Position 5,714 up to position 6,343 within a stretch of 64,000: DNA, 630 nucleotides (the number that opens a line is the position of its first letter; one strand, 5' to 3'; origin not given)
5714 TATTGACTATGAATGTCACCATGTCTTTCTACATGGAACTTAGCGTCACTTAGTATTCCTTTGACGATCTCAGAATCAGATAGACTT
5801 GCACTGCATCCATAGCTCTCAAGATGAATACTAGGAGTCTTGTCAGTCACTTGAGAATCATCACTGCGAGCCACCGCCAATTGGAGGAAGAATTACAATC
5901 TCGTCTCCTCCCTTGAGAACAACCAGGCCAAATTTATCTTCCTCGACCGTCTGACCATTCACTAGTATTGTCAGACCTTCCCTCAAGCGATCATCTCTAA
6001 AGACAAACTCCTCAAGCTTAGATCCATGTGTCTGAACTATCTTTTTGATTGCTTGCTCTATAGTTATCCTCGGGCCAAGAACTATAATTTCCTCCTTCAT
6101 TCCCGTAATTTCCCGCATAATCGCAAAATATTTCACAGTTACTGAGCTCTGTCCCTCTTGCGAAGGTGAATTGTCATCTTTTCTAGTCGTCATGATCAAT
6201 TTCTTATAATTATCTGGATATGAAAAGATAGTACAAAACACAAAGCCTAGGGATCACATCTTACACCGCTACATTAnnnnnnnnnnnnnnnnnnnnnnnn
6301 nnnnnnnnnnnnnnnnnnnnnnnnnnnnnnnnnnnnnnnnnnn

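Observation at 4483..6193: SAMP/MoaD-like ubiquitin-fold protein with a GG+GSQ C-terminus, overlapping a tRNA methylthiotransferase gene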

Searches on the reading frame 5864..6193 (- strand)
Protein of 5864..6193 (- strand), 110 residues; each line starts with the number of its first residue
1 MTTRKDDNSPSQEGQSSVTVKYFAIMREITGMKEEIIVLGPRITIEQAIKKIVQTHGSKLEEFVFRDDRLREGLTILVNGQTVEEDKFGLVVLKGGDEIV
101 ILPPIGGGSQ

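Call 5: search_protein_families(library=pfam, proteins=[window:5864-6193:-], max_evalue=0.01)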
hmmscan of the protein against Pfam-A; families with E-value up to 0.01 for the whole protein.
window:5864-6193:- (110 aa): 1 family
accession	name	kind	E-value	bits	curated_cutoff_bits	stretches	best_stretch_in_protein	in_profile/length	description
PF02597.26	ThiS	-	1.3e-13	51.7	22.5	1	20-108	1-76/76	ThiS family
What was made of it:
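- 5861..6193 (-): MoaD/ThiS-family (archaeal MoaD / SAMP1-like) beta-grasp protein gene, 110 aa from ATG 6193. Alternative starts are TTG 6199 and GTG 6136 (91 aa). Pfam PF02597, E=1.3e-13 (call 5).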

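Call 6: find_homologous_proteins(query=window:5864-6193:-, max_evalue=0.001)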
Query window:5864-6193:- (110 aa): 4 proteins with E <= 0.001 among 14 candidates.
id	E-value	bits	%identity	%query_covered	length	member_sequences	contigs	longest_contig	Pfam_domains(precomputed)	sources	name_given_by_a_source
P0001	8.9e-62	224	98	100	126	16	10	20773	PF02597.27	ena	-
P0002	2.1e-44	168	88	83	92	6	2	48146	PF02597.27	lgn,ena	-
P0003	3.6e-44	167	77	94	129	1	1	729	PF02597.27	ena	-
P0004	6.5e-9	54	38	85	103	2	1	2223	PF02597.27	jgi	jgi:molybdopterin synthase sulfur carrier subunit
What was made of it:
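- Tried and rejected: The word-indexed protein search for ThiS returned only 4 hits (call 6).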

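Call 11: find_related_loci(query=window:5864-6193:-, collection=genome_contigs, flank=10000)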
Query window:5864-6193:- (110 aa) in genome_contigs; peptide patterns used: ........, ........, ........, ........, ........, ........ (x = any residue, [..] = any of these).
184 stretches matched a pattern, but none encodes a relative of the query by tblastn (E <= 1e-3).
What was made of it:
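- Tried and rejected: A single-protein scan of GTDB genome contigs with the ThiS sequence found nothing (call 11).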

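Call 12: find_encoding_contigs(protein=P0002, flank=10000, max_places=4)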
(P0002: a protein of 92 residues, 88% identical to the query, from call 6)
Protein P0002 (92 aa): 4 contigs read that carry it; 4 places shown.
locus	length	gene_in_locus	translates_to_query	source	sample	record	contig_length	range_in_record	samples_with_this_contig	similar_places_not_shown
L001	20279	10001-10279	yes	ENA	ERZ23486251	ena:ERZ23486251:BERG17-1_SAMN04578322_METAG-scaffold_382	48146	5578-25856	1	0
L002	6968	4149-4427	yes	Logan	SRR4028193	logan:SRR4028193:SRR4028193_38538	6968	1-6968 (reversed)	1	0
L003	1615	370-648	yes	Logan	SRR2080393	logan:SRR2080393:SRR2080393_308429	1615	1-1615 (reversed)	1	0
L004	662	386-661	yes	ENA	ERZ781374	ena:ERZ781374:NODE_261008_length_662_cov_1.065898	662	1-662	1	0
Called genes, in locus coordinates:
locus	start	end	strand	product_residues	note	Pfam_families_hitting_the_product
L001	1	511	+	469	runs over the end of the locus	PF00696:AA_kinase, PF13740:ACT_6 (faint), PF13840:ACT_7, PF01842:ACT, PF22468:ACT_9, PF13840:ACT_7, PF01842:ACT, PF22468:ACT_9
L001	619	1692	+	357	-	PF01118:Semialdhyde_dh, PF02774:Semialdhyde_dhC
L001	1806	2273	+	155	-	PF13404:HTH_AsnC-type, PF13412:HTH_24, PF01037:AsnC_trans_reg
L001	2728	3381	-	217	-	PF00702:Hydrolase, PF13419:HAD_2, PF13242:Hydrolase_like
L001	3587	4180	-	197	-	PF02245:Pur_DNA_glyco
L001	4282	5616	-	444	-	PF22641:TiaS_TCKD, PF08489:TiaS_FLD, PF23783:Zn_ribbon_TiaS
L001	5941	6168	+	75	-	-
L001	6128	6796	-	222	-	PF00857:Isochorismatase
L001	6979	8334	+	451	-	PF02347:GDC-P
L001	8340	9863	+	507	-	PF02347:GDC-P, PF00266:Aminotran_5 (weak), PF21478:GcvP2_C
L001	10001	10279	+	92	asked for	PF02597:ThiS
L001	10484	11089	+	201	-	-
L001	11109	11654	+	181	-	PF04055:Radical_SAM (weak)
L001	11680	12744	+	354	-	PF00091:Tubulin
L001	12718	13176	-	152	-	PF01198:Ribosomal_L31e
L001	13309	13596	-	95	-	PF01984:dsDNA_bind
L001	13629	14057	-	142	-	PF01090:Ribosomal_S19e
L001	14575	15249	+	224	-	PF03587:EMG1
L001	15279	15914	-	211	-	PF01613:Flavin_Reduct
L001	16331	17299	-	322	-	PF02445:NadA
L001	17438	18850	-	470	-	PF27448:Rph_4th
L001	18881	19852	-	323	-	PF02775:TPP_enzyme_C, PF12367:PFO_beta_C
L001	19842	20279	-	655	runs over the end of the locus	PF01558:POR, PF01855:POR_N, PF02780:Transketolase_C (weak), PF17147:PFOR_II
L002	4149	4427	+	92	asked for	PF02597:ThiS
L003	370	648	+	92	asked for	PF02597:ThiS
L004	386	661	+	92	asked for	PF02597:ThiS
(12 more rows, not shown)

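Call 13: find_encoding_contigs(protein=P0004, flank=5000, max_places=4)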
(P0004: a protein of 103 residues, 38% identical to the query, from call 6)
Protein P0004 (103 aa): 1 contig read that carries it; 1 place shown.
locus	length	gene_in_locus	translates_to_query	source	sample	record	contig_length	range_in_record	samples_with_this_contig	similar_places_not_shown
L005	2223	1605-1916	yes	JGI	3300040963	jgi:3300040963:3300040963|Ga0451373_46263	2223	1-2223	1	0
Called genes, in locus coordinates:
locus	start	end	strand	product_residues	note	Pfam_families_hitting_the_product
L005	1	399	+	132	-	?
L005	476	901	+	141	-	PF00994:MoCF_biosynth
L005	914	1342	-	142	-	PF02391:MoaE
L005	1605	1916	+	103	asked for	PF02597:ThiS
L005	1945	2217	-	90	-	-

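Call 14: search_protein_representatives(protein=window:5864-6193:-)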
Query: 110 residues. Proteins with E-value up to 0.001 (for the whole library): 486; up to 1e-10: 22; up to 1e-30: 1. The best 150 are listed.
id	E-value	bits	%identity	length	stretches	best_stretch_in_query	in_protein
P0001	2.8e-62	223.7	98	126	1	1-110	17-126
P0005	1.2e-17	80.4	49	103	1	15-108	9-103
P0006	4.2e-16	75.4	40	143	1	9-109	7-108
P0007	4.2e-15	72.2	45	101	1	16-108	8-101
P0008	1.0e-14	70.9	45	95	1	18-109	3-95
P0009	1.2e-14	70.7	40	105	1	8-108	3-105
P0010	1.6e-14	70.3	41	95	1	17-108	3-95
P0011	1.7e-14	70.2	42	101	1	14-108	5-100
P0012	2.3e-14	69.8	42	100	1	17-108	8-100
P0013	3.0e-14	69.5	43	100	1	17-108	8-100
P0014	6.1e-14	68.5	37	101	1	11-108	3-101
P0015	9.2e-14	67.9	41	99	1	18-108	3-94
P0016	2.2e-13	66.7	40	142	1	13-109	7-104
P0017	3.5e-13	66.0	45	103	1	16-108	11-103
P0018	1.5e-12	64.0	38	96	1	17-108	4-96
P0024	2.3e-11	60.2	36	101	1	18-109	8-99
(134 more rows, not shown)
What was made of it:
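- Tried and rejected: The exhaustive HMMER search was needed (call 14).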

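Call 18: find_encoding_contigs(protein=P0005, flank=6000, max_places=4)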
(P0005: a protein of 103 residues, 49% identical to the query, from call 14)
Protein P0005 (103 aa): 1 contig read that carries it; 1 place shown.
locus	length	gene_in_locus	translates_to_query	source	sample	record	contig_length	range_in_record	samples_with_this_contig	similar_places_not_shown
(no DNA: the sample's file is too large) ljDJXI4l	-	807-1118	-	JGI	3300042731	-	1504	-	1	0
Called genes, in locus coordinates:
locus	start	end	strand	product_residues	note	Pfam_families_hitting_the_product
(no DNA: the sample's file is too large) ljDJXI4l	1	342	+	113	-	?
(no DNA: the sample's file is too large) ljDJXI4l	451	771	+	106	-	PF01883:FeS_assembly_P (weak)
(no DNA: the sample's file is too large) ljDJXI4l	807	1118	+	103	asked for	PF02597:ThiS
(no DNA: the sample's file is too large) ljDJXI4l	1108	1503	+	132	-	?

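Call 19: find_encoding_contigs(protein=P0003, flank=6000, max_places=3)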
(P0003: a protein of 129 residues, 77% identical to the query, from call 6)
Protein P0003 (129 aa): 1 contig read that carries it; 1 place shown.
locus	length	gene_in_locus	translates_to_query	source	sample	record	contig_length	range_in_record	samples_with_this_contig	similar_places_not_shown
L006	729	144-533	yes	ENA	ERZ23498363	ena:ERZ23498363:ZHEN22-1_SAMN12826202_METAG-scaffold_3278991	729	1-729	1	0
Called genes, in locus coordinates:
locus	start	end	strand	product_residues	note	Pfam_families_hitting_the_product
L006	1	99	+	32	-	?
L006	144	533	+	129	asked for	PF02597:ThiS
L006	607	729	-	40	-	?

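Call 29: find_encoding_contigs(protein=P0024, flank=5000, max_places=3)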
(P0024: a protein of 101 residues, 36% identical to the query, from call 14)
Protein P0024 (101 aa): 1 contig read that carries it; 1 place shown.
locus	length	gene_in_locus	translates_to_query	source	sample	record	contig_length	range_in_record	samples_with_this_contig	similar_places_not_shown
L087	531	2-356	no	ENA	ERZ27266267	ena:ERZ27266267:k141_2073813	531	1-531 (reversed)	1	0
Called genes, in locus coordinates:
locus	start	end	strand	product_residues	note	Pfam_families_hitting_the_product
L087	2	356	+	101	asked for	PF02597:ThiS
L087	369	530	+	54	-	?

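Call 30: find_encoding_contigs(protein=P0012, flank=5000, max_places=3)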
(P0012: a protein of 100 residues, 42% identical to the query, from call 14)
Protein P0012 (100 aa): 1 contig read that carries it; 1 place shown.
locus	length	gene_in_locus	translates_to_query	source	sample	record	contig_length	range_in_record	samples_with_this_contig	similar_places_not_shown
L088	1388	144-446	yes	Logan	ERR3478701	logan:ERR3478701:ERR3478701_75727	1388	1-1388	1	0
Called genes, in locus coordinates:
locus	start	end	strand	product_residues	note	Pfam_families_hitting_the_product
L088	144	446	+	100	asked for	PF02597:ThiS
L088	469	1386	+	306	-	?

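Call 31: find_encoding_contigs(protein=P0007, flank=5000, max_places=3)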
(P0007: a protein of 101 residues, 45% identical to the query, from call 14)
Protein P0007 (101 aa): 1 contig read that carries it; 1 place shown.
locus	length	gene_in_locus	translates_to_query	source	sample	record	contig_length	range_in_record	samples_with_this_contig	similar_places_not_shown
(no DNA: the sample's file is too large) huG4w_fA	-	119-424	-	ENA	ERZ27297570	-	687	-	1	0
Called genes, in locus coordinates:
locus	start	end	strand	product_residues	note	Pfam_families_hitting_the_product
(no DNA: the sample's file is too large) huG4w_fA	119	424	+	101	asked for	PF02597:ThiS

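Call 44: find_related_loci(query=A4, collection=metagenome_contigs, flank=6000)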
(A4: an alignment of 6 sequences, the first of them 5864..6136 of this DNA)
Query A4 (91 aa) in metagenome_contigs; peptide patterns used: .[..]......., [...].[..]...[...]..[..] (x = any residue, [..] = any of these).
391 stretches matched a pattern; 193 encode a relative of the query (tblastn E <= 1e-3); the best 80 are kept; 80 distinct loci.
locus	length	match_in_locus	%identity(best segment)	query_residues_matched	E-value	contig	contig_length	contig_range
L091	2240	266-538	99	1-91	8e-56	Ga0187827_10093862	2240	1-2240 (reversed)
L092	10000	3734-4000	44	2-89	1e-18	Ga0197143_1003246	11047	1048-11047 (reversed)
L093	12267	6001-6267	44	2-89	2e-18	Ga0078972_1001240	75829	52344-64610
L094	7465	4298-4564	43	2-89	5e-18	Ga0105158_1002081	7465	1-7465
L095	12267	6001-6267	42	2-89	4e-18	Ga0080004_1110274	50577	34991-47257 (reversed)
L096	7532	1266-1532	43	2-89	5e-18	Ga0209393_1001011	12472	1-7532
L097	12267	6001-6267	44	2-89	8e-18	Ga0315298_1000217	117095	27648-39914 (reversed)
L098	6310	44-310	43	2-89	9e-18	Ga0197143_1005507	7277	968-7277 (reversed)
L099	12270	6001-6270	34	1-89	4e-17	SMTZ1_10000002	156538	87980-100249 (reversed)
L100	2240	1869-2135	40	2-89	8e-17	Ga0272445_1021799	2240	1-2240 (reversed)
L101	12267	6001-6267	40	2-89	1e-16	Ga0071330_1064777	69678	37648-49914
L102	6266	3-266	40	3-89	3e-16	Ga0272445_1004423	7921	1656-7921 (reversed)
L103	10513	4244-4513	33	1-89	2e-15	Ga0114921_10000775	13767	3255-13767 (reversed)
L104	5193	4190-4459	36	1-89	7e-15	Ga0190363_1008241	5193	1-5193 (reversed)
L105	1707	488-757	36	1-89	7e-15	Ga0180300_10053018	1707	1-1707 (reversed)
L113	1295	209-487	32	1-91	6e-13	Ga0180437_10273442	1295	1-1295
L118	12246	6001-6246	35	2-82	6e-12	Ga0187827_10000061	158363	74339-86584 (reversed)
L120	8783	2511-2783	33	1-89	8e-12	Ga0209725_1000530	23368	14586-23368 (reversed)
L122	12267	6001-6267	33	1-89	1e-11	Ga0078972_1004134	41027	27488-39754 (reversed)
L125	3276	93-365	33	1-89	1e-11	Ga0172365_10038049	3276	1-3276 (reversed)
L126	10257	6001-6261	33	1-89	2e-11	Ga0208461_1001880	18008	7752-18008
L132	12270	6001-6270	31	1-89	3e-11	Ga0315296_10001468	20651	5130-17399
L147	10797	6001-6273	32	1-89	2e-10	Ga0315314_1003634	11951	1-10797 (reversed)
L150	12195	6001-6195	42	25-89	2e-10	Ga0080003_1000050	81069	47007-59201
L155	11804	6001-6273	31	1-89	3e-10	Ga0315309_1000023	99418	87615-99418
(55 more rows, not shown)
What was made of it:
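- Tried and rejected: A 6-sequence alignment worked (call 44).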

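Call 50: search_protein_families(library=pfam, proteins=[L093:2740-4125:+, L093:4130-5596:+, L093:5593-5922:+, L093:7617-8675:+, L093:8768-9283:+, L099:4629-5015:+, L099:5034-5789:-, L099:7689-8348:-, L099:8369-10033:-, L099:3961-4512:-], max_evalue=0.001)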
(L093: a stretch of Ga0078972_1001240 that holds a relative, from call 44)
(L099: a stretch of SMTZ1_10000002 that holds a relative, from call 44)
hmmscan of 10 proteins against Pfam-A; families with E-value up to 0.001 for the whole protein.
L093:2740-4125:+ (462 aa): 1 family
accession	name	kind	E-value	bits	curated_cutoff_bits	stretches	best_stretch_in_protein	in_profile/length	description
PF02347.22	GDC-P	-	2.6e-108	363.1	26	1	19-387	11-368/429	Glycine cleavage system P-protein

L093:4130-5596:+ (489 aa): 3 families
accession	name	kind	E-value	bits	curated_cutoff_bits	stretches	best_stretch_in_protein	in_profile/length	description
PF21478.3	GcvP2_C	-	8.8e-17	61.6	27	1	360-451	2-98/122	Glycine dehydrogenase, C-terminal domain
PF02347.22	GDC-P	-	1.8e-12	47.3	26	1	37-304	24-281/429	Glycine cleavage system P-protein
PF00266.25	Aminotran_5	-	9.3e-07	28.6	21.5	1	164-283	84-204/371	Aminotransferase class-V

L093:5593-5922:+ (110 aa): 1 family
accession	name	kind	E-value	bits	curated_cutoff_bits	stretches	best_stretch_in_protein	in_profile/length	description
PF01883.24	FeS_assembly_P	-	8.6e-06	26.4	23.5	1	24-87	5-68/73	Iron-sulfur cluster assembly protein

L093:7617-8675:+ (353 aa): 1 family
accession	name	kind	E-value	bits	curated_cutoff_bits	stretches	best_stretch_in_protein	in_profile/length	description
PF00091.31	Tubulin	-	1.2e-19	71.8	33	1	90-175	95-187/190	Tubulin/FtsZ family, GTPase domain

L093:8768-9283:+ (172 aa): 0 families

L099:4629-5015:+ (129 aa): 3 families
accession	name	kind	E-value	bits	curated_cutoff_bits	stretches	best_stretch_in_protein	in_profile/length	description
PF04126.18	Cyclophil_like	-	1.6e-38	131.7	27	1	6-127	2-120/120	Cyclophilin-like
PF18050.6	Cyclophil_like2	-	1.2e-08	35.4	22.7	1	27-90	15-81/115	Cyclophilin-like family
PF12903.12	DUF3830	-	0.00018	21.9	26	1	17-75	10-75/143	Protein of unknown function (DUF3830)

L099:5034-5789:- (252 aa): 6 families
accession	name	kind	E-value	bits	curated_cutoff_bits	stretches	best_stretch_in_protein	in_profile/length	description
PF00132.30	Hexapep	-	7.5e-32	108.1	27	4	186-218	2-34/36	Bacterial transferase hexapeptide (six repeats)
PF25084.1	LbH_EIF2B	-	1.5e-15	57.5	54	1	102-172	10-77/105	EIF2B subunit epsilon LbH domain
PF14602.12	Hexapep_2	-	4.2e-12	46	27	1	120-152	2-32/34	Hexapeptide repeat of succinyl-transferase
PF25247.1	LbH_GLGC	-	1e-06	29.1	27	0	118-148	72-101/135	GLGC left-handed parallel beta-helix domain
PF24894.1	Hexapep_GlmU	-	8e-06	26.4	23.3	0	95-135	51-90/104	GlmU-like, C-terminal hexapeptide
PF25087.1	GMPPB_C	-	0.00024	21.2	39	0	130-217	3-88/110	GMPPB C-terminal domain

L099:7689-8348:- (220 aa): 2 families
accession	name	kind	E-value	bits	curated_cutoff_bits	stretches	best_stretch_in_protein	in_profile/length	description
PF13263.12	PHP_C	-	1.3e-14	53.9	21.3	1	141-191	5-55/56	PHP-associated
PF02811.25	PHP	-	2.4e-05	25.2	26.4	1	12-53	1-43/164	PHP domain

L099:8369-10033:- (555 aa): 5 families
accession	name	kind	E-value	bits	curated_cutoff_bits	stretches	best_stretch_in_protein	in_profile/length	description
PF09334.17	tRNA-synt_1g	-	5.8e-146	486.7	20.1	1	5-397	2-391/391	tRNA synthetases class I (M)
PF19303.5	Anticodon_3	-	1e-14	55.1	23.5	1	408-550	1-142/152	Anticodon binding domain of methionyl tRNA ligase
PF08264.19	Anticodon_1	-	8.3e-13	48.9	25.1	1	418-527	1-113/148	Anticodon-binding domain of tRNA ligase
PF00133.28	tRNA-synt_1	-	2.8e-12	46.6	22.7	1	3-251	24-256/414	tRNA synthetases class I (I, L, M and V)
PF01921.24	tRNA-synt_1f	-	0.0005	19.5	27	0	324-368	273-317/360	tRNA synthetases class I (K)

L099:3961-4512:- (184 aa): 0 families

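Call 51: search_protein_families(library=pfam, proteins=[L118:3738-4166:+, L118:4207-5493:-, L118:5639-5920:+, L118:7536-8693:+, L120:69-848:+, L120:854-2383:+, L120:4144-5454:+, L120:5655-6113:+, L122:5193-5735:-, L122:7782-8534:+], max_evalue=0.001)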
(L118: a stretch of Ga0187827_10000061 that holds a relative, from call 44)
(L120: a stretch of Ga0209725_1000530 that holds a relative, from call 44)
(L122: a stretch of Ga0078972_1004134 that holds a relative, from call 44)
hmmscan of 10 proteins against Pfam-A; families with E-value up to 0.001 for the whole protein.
L118:3738-4166:+ (143 aa): 1 family
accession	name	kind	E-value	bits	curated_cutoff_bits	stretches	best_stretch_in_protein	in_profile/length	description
PF01980.22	TrmO_N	-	5.7e-32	110.8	26.8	1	15-126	8-116/116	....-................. O N-terminal domain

L118:4207-5493:- (429 aa): 2 families
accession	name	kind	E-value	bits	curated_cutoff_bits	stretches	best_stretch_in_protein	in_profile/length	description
PF08489.16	TiaS_FLD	-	2.1e-42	144.3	21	1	135-249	1-116/116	TiaS FLD domain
PF22641.2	TiaS_TCKD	-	3.1e-24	86.2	27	1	5-66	2-63/156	TiaS TCKD domain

L118:5639-5920:+ (94 aa): 0 families

L118:7536-8693:+ (386 aa): 2 families
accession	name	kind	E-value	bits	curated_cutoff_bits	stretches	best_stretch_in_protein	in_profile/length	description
PF00091.31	Tubulin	-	6.1e-17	63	33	1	54-205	2-187/190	Tubulin/FtsZ family, GTPase domain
PF17035.10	BET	-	0.00067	20.2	24.5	0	359-383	27-51/64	Bromodomain extra-terminal - transcription regulation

L120:69-848:+ (260 aa): 2 families
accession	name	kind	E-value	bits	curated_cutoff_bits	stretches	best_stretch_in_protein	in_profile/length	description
PF02347.22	GDC-P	-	1.7e-58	198.9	26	1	6-253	195-428/429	Glycine cleavage system P-protein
PF01053.26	Cys_Met_Meta_PP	-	0.00095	18.3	27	0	2-65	131-193/381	Cys/Met metabolism PLP-dependent enzyme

L120:854-2383:+ (510 aa): 3 families
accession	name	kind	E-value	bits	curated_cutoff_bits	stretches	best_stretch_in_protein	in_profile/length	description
PF21478.3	GcvP2_C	-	4.7e-25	88.3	27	1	364-467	3-103/122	Glycine dehydrogenase, C-terminal domain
PF02347.22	GDC-P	-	1.6e-09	37.6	26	1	42-310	29-284/429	Glycine cleavage system P-protein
PF00266.25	Aminotran_5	-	1.7e-07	31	21.5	1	161-288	77-205/371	Aminotransferase class-V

L120:4144-5454:+ (437 aa): 2 families
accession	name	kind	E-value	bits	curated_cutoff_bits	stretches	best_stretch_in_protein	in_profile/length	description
PF00091.31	Tubulin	-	1.6e-40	139.8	33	1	96-249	2-184/190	Tubulin/FtsZ family, GTPase domain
PF12327.13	FtsZ_C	-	6e-23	81.4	27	1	302-396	1-95/95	FtsZ family, C-terminal domain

L120:5655-6113:+ (153 aa): 1 family
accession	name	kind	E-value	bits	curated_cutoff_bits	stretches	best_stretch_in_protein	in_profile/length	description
PF01058.29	Oxidored_q6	-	2.3e-28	98.9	27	1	22-133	1-128/128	NADH ubiquinone oxidoreductase, 20 Kd subunit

L122:5193-5735:- (181 aa): 2 families
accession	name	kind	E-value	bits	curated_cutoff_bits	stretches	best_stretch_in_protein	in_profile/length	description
PF13248.11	Zn_ribbon_3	-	2.8e-05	23.8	27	1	158-180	4-26/26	zinc-ribbon domain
PF24460.1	DUF7575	-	0.00089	19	28.5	0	156-180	3-27/28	Domain of unknown function (DUF7575)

L122:7782-8534:+ (251 aa): 1 family
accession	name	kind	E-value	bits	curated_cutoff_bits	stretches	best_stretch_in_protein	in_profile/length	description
PF12327.13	FtsZ_C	-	0.00074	20.2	27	0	119-207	3-93/95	FtsZ family, C-terminal domain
